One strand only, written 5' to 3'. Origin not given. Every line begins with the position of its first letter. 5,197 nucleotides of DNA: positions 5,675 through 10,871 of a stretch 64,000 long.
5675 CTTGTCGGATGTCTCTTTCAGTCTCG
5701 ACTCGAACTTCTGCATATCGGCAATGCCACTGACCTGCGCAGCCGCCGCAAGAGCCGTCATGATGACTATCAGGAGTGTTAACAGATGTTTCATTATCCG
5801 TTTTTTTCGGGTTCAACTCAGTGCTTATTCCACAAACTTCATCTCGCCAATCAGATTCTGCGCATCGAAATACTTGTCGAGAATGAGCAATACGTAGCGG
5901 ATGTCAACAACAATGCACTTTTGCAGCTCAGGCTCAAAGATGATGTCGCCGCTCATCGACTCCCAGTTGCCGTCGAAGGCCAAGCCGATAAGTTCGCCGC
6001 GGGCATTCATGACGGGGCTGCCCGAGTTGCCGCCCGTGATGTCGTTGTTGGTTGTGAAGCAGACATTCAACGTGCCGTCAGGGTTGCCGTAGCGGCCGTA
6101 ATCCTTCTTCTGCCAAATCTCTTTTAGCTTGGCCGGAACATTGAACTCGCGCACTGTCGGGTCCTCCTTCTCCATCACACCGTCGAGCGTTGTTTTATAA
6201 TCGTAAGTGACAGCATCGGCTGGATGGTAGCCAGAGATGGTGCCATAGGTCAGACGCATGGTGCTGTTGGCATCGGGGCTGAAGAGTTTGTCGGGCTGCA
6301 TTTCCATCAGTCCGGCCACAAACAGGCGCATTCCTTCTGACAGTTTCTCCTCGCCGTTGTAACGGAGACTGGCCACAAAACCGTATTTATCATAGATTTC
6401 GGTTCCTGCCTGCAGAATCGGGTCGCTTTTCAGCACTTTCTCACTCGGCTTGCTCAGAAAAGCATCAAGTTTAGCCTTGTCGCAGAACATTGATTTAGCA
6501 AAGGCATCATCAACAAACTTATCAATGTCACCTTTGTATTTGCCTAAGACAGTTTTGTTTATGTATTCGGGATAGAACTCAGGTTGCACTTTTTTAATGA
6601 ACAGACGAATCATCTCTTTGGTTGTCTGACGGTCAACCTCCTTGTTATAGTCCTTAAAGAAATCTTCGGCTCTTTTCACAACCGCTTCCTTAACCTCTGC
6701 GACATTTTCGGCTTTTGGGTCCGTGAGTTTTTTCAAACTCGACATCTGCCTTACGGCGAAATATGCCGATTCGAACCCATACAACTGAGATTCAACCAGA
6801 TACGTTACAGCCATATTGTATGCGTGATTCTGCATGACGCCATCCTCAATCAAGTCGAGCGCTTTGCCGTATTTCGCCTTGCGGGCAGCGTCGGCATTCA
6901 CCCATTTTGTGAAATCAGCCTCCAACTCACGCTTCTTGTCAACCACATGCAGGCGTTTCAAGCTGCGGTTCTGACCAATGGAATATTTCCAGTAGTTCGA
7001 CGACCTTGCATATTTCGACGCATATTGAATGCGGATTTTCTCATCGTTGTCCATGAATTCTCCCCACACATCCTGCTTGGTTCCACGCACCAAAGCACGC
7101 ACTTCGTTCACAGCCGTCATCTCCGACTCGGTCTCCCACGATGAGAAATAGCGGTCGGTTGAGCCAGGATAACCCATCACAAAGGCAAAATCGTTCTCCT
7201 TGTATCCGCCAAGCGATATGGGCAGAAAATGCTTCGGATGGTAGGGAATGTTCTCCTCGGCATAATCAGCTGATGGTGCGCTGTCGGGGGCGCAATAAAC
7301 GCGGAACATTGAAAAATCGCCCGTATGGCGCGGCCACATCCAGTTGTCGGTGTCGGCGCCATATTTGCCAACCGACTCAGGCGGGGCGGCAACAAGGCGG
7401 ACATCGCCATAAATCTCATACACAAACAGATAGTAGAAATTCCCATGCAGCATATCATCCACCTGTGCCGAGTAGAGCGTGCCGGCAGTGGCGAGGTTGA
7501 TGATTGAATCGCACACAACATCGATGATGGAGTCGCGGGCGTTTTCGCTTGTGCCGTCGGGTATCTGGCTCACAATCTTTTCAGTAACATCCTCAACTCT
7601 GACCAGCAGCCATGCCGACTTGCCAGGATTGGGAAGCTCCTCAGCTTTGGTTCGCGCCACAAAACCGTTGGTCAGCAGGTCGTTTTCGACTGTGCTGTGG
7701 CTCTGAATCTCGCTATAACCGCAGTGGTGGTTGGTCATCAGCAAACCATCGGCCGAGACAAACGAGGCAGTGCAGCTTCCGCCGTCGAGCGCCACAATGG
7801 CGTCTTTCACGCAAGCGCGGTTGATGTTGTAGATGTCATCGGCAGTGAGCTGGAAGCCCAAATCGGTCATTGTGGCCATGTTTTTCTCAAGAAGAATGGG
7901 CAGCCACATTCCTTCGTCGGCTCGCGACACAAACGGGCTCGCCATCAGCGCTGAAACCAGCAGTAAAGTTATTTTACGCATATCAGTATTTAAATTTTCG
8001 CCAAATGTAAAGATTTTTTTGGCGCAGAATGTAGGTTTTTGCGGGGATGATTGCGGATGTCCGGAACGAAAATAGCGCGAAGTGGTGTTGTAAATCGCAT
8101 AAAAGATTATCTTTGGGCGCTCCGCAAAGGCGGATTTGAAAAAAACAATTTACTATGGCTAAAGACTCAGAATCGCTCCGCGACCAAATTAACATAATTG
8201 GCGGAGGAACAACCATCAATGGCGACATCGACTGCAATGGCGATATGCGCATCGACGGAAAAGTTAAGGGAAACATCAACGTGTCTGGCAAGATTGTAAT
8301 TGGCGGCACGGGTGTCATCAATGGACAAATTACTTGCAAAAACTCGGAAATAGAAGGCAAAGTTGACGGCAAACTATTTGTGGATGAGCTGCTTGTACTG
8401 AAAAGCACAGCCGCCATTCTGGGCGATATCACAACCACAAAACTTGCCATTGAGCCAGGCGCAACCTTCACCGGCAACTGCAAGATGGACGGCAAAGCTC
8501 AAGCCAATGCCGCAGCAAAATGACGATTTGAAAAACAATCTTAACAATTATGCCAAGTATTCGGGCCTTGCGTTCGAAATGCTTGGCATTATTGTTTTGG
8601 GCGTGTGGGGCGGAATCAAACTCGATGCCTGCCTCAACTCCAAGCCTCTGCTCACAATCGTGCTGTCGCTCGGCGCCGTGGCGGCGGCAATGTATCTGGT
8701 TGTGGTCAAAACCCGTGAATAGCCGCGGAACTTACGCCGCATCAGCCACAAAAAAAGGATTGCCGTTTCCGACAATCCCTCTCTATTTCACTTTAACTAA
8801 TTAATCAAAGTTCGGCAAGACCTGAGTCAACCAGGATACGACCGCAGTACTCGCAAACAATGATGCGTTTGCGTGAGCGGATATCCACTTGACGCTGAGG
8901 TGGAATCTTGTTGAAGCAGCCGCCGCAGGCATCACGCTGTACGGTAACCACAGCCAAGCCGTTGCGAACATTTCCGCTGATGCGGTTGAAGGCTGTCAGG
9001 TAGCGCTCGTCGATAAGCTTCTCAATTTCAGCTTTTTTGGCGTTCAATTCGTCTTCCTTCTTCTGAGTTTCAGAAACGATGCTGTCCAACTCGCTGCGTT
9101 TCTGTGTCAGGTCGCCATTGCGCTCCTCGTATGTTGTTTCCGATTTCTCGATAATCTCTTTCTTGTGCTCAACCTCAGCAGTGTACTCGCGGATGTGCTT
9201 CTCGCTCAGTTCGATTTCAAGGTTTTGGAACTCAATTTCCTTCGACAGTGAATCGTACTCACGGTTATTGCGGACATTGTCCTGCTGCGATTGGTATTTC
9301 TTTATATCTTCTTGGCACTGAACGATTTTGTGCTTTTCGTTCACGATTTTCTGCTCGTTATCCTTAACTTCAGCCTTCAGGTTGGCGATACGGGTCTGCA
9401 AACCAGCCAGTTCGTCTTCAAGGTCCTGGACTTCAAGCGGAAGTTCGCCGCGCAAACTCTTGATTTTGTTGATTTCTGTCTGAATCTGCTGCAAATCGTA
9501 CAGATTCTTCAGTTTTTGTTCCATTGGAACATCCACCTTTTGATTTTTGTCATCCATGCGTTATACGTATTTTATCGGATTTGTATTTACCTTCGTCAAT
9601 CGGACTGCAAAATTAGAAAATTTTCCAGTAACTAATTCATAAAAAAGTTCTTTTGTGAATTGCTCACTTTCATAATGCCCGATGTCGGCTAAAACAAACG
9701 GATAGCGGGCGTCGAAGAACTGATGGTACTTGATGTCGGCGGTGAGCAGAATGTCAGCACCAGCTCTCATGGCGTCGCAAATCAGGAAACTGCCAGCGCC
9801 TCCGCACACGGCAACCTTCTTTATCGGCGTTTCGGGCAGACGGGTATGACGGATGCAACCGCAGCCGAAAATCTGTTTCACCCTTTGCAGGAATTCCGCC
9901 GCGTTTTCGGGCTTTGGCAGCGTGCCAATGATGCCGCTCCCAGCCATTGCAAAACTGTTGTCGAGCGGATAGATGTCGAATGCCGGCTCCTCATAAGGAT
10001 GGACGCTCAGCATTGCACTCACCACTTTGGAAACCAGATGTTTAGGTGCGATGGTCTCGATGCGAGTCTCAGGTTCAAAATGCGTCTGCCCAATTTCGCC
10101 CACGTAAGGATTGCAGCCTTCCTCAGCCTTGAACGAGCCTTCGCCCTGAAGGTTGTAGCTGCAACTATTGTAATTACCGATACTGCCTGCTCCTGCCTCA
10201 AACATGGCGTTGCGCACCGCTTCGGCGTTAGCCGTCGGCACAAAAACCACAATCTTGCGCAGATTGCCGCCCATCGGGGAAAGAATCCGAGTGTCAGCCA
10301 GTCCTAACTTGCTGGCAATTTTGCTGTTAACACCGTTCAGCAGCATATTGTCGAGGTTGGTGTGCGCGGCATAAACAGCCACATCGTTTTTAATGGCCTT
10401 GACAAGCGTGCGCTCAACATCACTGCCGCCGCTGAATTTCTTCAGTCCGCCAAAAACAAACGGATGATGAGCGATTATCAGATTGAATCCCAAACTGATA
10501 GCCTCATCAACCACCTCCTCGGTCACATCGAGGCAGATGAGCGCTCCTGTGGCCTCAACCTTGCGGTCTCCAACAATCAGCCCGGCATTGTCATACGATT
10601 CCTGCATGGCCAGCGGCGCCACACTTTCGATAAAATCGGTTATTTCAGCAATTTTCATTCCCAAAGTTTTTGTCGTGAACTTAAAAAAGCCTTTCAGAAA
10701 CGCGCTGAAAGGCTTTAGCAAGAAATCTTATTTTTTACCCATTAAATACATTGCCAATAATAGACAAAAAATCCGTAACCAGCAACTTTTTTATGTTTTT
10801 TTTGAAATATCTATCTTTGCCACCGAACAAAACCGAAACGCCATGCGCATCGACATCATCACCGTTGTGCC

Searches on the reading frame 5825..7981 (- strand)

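Call 15: search_protein_families(library=pfam, proteins=[window:5825-7981:-], max_evalue=0.001)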
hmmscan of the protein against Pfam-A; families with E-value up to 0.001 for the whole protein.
window:5825-7981:- (718 aa): 3 families
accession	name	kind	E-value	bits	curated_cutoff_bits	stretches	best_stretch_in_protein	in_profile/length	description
PF10459.15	Peptidase_S46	-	1.2e-230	768.4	22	1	21-715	1-697/698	Peptidase S46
PF13365.12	Trypsin_2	-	5.9e-08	34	27.6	1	638-667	119-144/144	Trypsin-like peptidase domain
PF00089.32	Trypsin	-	3.1e-06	27.6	20.6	0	635-671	160-198/220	Trypsin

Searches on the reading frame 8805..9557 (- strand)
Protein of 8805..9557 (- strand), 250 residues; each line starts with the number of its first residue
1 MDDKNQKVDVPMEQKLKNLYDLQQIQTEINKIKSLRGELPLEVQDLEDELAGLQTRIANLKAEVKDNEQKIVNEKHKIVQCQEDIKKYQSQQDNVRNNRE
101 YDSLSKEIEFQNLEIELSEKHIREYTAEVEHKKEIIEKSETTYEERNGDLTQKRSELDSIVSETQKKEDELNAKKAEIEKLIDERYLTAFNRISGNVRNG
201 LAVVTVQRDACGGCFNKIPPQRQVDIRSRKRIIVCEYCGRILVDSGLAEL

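Call 14: search_protein_families(library=pfam, proteins=[window:8805-9557:-], max_evalue=0.001)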
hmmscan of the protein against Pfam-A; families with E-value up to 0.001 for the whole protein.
window:8805-9557:- (250 aa): 1 family
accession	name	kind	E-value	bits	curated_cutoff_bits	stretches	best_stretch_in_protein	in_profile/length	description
PF02591.20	Zn_ribbon_9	-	7e-13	48.9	29.1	1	210-242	1-33/33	C4-type zinc ribbon domain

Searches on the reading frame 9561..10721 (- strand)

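Call 14: search_protein_families(library=pfam, proteins=[window:9561-10721:-], max_evalue=0.001)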
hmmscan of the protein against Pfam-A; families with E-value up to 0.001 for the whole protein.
window:9561-10721:- (386 aa): 1 family
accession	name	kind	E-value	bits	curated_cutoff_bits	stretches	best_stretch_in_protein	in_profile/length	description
PF01784.24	DUF34_NIF3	-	1.8e-72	244.5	23.4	1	22-382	1-256/256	Duf34/NIF3 (NGG1p interacting factor 3)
